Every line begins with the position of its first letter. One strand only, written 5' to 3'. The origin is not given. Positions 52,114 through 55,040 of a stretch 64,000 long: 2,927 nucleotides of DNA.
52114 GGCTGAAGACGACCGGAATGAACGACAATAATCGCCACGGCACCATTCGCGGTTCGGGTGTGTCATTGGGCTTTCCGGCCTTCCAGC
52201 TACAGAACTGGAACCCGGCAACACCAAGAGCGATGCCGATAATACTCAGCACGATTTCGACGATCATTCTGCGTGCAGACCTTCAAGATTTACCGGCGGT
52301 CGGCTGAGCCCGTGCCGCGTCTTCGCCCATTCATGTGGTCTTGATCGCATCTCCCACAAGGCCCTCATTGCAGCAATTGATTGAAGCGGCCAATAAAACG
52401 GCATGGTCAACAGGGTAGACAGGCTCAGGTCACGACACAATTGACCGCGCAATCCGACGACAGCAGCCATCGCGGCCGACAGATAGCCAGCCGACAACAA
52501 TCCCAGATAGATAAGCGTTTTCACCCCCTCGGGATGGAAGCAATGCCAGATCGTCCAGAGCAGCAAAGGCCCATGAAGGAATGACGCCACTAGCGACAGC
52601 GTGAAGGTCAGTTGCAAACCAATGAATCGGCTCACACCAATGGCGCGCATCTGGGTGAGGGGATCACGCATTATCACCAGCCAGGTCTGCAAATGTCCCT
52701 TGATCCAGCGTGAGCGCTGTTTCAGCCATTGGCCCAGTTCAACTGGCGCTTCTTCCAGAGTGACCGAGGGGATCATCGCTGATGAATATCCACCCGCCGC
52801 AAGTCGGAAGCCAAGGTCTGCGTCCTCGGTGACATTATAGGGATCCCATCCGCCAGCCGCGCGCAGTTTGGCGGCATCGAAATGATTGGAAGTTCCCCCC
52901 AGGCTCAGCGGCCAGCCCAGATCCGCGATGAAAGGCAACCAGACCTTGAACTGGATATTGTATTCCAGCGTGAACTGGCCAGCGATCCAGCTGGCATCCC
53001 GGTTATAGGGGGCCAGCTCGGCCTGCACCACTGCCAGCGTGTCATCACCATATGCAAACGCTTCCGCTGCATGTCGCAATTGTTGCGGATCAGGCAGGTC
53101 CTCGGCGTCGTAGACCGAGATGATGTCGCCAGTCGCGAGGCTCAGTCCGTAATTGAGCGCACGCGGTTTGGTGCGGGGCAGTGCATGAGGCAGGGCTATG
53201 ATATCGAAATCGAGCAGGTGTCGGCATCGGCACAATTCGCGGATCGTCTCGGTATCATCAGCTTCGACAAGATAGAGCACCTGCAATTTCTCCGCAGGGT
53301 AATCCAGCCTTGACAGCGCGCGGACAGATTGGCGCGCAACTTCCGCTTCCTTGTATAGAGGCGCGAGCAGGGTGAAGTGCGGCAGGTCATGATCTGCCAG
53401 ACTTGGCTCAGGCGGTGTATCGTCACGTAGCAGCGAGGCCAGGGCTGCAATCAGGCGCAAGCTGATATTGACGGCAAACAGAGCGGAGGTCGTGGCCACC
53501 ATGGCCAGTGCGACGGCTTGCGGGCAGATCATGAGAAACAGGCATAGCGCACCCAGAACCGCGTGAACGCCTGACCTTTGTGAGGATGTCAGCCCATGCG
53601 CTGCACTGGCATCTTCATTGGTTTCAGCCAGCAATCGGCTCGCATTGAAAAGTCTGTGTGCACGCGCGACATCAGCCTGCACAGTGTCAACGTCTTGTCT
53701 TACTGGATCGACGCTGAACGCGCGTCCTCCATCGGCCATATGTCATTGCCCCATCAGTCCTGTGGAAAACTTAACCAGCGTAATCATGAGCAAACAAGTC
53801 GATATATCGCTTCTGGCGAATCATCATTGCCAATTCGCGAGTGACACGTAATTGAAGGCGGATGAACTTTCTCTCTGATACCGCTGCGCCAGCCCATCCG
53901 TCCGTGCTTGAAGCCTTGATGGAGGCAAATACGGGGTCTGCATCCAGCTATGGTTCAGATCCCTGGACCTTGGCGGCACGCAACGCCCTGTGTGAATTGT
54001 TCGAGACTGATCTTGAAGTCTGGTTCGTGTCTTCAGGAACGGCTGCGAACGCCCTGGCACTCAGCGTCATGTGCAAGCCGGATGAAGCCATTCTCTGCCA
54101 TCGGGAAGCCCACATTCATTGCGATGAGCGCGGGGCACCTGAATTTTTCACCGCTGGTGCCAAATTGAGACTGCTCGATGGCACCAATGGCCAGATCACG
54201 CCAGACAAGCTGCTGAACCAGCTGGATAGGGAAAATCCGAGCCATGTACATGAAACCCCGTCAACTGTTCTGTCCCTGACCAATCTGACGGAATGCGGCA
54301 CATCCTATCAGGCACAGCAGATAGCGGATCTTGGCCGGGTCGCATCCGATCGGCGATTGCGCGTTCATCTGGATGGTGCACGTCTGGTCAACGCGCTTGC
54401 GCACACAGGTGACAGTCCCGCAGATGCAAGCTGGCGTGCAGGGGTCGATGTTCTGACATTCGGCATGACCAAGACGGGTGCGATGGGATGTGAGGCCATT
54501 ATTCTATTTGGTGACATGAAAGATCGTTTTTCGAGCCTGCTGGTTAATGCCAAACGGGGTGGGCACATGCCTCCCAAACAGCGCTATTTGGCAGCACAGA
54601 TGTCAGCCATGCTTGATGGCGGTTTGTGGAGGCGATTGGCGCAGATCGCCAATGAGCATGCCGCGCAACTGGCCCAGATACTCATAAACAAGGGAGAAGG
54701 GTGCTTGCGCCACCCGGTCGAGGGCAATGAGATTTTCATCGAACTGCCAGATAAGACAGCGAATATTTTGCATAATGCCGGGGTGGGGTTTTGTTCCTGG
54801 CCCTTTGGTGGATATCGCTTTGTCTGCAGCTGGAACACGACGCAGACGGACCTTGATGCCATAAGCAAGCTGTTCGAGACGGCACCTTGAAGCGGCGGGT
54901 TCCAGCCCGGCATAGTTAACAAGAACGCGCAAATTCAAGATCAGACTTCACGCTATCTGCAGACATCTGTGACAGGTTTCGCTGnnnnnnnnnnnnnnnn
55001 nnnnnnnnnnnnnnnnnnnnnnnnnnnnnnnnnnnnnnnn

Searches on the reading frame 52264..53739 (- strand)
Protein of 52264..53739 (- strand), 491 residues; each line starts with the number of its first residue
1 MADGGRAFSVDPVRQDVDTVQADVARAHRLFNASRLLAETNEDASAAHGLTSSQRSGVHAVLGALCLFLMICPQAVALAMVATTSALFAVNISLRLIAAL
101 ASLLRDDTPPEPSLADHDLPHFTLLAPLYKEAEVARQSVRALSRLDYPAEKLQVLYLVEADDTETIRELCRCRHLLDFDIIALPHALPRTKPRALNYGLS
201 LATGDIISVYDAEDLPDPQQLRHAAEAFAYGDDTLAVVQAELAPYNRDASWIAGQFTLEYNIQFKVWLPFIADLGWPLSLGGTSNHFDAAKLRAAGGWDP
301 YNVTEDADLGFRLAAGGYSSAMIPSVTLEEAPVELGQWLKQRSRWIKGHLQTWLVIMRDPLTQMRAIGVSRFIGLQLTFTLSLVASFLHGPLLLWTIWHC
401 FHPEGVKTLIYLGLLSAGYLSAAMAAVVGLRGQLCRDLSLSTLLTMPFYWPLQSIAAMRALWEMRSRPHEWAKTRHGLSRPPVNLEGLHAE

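Call 10: search_protein_families(library=pfam, proteins=[window:52264-53739:-], max_evalue=0.001)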
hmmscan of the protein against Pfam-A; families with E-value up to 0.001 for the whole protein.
window:52264-53739:- (491 aa): 3 families
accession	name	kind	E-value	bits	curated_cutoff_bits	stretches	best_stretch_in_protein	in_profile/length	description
PF13632.12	Glyco_trans_2_3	-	9.8e-21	74.9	27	1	207-398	2-188/198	Glycosyl transferase family group 2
PF13641.12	Glyco_tranf_2_3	-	1.7e-18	67.9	27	1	120-348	1-230/230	Glycosyltransferase like family 2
PF00535.33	Glycos_transf_2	-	3.9e-09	37.1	23.3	1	126-256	4-131/168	Glycosyl transferase family 2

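Call 68: search_solved_structures(query=window:52264-53739:-, max_evalue=0.01)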
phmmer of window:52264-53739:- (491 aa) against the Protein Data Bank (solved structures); distinct sequences matched with E-value up to 0.01: 2.
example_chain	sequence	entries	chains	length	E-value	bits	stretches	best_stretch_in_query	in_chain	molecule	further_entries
6yv7_A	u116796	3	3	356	2.7e-07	33.1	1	107-349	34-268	Glycosyl transferase, family 2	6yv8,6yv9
6yv7_B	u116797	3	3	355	2.8e-07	33.1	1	108-349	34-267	Glycosyl transferase, family 2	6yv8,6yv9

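Call 69: search_protein_families(library=ncbifam, proteins=[window:52264-53739:-], max_evalue=0.00001)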
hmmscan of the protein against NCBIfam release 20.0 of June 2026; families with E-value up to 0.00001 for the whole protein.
window:52264-53739:- (491 aa): 5 families
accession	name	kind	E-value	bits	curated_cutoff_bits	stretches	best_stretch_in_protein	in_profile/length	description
TIGR03937.1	PgaC_IcaA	equivalog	5e-13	48.8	422.3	1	113-399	38-316/407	poly-beta-1,6-N-acetyl-D-glucosamine synthase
TIGR03030.1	CelA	equivalog_domain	1.2e-12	46.7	699.1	1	292-362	319-388/714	UDP-forming cellulose synthase catalytic subunit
NF008558.0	PRK11498.1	equivalog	4.6e-08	31.5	992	1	118-353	271-505/872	UDP-forming cellulose synthase catalytic subunit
NF053846.1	glyco_with_XrtP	equivalog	1.1e-07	30.8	520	0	297-476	246-437/440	XrtP-associated glycosyltransferase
NF041865.1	EpsU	equivalog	6e-06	25.5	700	0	104-350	25-266/394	exopolysaccharide biosynthesis GT2 family glycosyltransferase EpsU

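Call 76: find_homologous_proteins(query=window:52264-53739:-, max_evalue=1e-20)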
Query window:52264-53739:- (491 aa): 7985 proteins with E <= 1e-20 among 8000 candidates; the best 120 are listed.
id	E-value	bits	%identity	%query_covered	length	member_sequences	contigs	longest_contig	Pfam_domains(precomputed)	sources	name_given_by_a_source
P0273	5.0e-283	957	100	86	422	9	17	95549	PF13632.13,PF13641.13,PF00535.33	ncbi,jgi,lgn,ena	-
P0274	8.3e-186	637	61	100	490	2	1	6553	PF13632.13,PF13641.13,PF00535.33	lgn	-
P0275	1.7e-169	583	60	92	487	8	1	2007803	PF13632.13,PF13641.13,PF00535.33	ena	-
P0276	1.8e-148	514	56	91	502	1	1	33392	PF13632.13,PF13641.13,PF00535.33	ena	-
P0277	1.0e-147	511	51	98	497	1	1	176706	PF13632.13,PF13506.14,PF13641.13,PF00535.33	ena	-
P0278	1.2e-140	488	50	95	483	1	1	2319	PF13632.13,PF13506.14,PF13641.13,PF00535.33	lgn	-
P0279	2.2e-137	477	48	92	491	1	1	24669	PF13632.13,PF13506.14,PF13641.13,PF00535.33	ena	-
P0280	7.9e-136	472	52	94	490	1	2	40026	PF13632.13,PF13506.14,PF13641.13,PF00535.33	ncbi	-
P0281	2.1e-126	441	48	96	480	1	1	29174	PF13632.13,PF13506.14,PF13641.13,PF00535.33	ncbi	-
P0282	5.1e-126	440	48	95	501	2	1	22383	PF13632.13,PF13506.14,PF13641.13,PF00535.33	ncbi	ncbi:MAG: glycosyltransferase [Pseudomonadota bacterium]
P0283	5.7e-126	439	47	94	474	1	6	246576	PF13632.13,PF13506.14,PF13641.13,PF00535.33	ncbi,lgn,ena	-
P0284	5.7e-125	436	49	95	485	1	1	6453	PF13632.13,PF13506.14,PF13641.13,PF00535.33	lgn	-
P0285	5.7e-124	433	49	90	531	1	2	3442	PF13632.13,PF13506.14,PF13641.13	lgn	-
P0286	4.9e-123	430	47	96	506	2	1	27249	PF13632.13,PF13506.14,PF13641.13,PF00535.33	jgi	jgi:cellulose synthase/poly-beta-1,6-N-acetylglucosamine synthase-like glycosyltransferase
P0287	4.6e-122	427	46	98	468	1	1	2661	PF13632.13,PF13641.13,PF00535.33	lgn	-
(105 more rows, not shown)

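Call 77: find_encoding_contigs(protein=P0273, flank=10000, max_places=4)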
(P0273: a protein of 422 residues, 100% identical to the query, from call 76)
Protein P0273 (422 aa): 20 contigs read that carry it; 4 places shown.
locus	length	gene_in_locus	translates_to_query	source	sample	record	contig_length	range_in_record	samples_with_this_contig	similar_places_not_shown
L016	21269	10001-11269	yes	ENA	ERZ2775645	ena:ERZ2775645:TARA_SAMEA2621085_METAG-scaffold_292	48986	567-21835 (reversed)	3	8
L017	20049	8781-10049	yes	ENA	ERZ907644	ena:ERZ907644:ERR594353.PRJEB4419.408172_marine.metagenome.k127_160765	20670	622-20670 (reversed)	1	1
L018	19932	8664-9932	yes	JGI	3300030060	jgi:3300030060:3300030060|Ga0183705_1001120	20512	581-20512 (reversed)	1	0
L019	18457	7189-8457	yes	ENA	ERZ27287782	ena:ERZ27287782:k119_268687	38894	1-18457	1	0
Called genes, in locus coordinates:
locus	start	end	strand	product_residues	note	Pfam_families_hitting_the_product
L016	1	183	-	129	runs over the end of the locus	-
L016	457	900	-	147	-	-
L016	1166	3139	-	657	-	PF01757:Acyl_transf_3, PF19040:SGNH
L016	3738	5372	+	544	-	-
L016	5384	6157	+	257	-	-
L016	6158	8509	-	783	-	PF08448:PAS_4, PF13426:PAS_9 (weak), PF00990:GGDEF, PF00563:EAL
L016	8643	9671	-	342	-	PF01212:Beta_elim_lyase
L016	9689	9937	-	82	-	-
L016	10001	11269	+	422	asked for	PF13641:Glyco_tranf_2_3, PF00535:Glycos_transf_2, PF13632:Glyco_trans_2_3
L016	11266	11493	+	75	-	-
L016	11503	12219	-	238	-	PF04654:DUF599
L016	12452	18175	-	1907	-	-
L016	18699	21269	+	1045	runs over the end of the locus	?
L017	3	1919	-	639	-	?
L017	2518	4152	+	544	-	-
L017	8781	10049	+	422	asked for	PF13641:Glyco_tranf_2_3, PF00535:Glycos_transf_2, PF13632:Glyco_trans_2_3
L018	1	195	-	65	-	?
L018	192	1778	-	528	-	-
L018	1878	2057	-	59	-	-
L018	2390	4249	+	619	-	-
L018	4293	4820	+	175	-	-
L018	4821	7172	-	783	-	PF08448:PAS_4, PF13426:PAS_9 (weak), PF00990:GGDEF, PF00563:EAL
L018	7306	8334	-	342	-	PF01212:Beta_elim_lyase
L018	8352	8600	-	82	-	-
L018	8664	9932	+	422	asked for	PF13641:Glyco_tranf_2_3, PF00535:Glycos_transf_2, PF13632:Glyco_trans_2_3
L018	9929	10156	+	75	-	-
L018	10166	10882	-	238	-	PF04654:DUF599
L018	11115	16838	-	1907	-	-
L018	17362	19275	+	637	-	-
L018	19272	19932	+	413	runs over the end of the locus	?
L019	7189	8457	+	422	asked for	PF13641:Glyco_tranf_2_3, PF00535:Glycos_transf_2, PF13632:Glyco_trans_2_3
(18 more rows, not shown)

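Call 78: find_encoding_contigs(protein=P0275, flank=10000, max_places=2)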
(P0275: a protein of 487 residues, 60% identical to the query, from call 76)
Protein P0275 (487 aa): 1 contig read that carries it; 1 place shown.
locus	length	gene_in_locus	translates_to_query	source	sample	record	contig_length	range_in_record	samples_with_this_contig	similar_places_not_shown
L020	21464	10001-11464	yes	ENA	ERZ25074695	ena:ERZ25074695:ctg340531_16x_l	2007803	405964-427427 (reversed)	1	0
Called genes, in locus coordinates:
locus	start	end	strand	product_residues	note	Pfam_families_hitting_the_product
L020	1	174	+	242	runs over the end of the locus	-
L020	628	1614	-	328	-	PF00144:Beta-lactamase, PF13354:Beta-lactamase2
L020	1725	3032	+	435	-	PF07690:MFS_1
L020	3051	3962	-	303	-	PF00561:Abhydrolase_1, PF12146:Hydrolase_4, PF00975:Thioesterase (weak), PF12697:Abhydrolase_6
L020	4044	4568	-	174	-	-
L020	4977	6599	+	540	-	-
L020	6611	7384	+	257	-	-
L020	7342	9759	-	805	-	PF08448:PAS_4 (weak), PF00990:GGDEF, PF00563:EAL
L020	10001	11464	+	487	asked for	PF13641:Glyco_tranf_2_3, PF00535:Glycos_transf_2, PF13632:Glyco_trans_2_3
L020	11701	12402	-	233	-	PF04654:DUF599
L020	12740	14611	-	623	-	PF00270:DEAD, PF00271:Helicase_C, PF16124:RecQ_Zn_bind, PF09382:RQC, PF00570:HRDC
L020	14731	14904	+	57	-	-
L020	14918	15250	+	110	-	-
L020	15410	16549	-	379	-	PF01145:Band_7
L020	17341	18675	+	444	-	PF01554:MatE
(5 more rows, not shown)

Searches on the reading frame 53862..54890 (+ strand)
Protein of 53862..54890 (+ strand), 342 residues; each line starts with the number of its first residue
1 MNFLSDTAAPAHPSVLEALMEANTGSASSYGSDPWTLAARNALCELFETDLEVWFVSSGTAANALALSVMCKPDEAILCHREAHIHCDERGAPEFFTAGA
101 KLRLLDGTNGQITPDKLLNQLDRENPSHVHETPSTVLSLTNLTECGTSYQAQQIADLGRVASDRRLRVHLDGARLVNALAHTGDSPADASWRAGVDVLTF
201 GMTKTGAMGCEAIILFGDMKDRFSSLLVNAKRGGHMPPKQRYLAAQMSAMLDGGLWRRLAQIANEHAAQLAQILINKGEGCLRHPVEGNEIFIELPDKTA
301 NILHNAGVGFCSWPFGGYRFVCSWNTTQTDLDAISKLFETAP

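Call 10: search_protein_families(library=pfam, proteins=[window:53862-54890:+], max_evalue=0.001)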
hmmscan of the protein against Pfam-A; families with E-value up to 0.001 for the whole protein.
window:53862-54890:+ (342 aa): 1 family
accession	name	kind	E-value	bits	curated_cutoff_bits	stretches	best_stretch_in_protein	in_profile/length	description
PF01212.27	Beta_elim_lyase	-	3.3e-47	161.6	27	1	2-274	1-265/288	Beta-eliminating lyase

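Call 69: search_protein_families(library=ncbifam, proteins=[window:53862-54890:+], max_evalue=0.00001)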
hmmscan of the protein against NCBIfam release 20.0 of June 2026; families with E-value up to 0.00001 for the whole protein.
window:53862-54890:+ (342 aa): 2 families
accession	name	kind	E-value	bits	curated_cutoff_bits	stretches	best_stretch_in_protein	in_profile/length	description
NF041359.1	GntG_guanitoxin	subfamily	8e-21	74.5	230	1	4-335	9-338/343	GntG family PLP-dependent aldolase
NF007825.0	PRK10534.1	equivalog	9.2e-14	51.2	312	1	4-303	5-290/333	low-specificity L-threonine aldolase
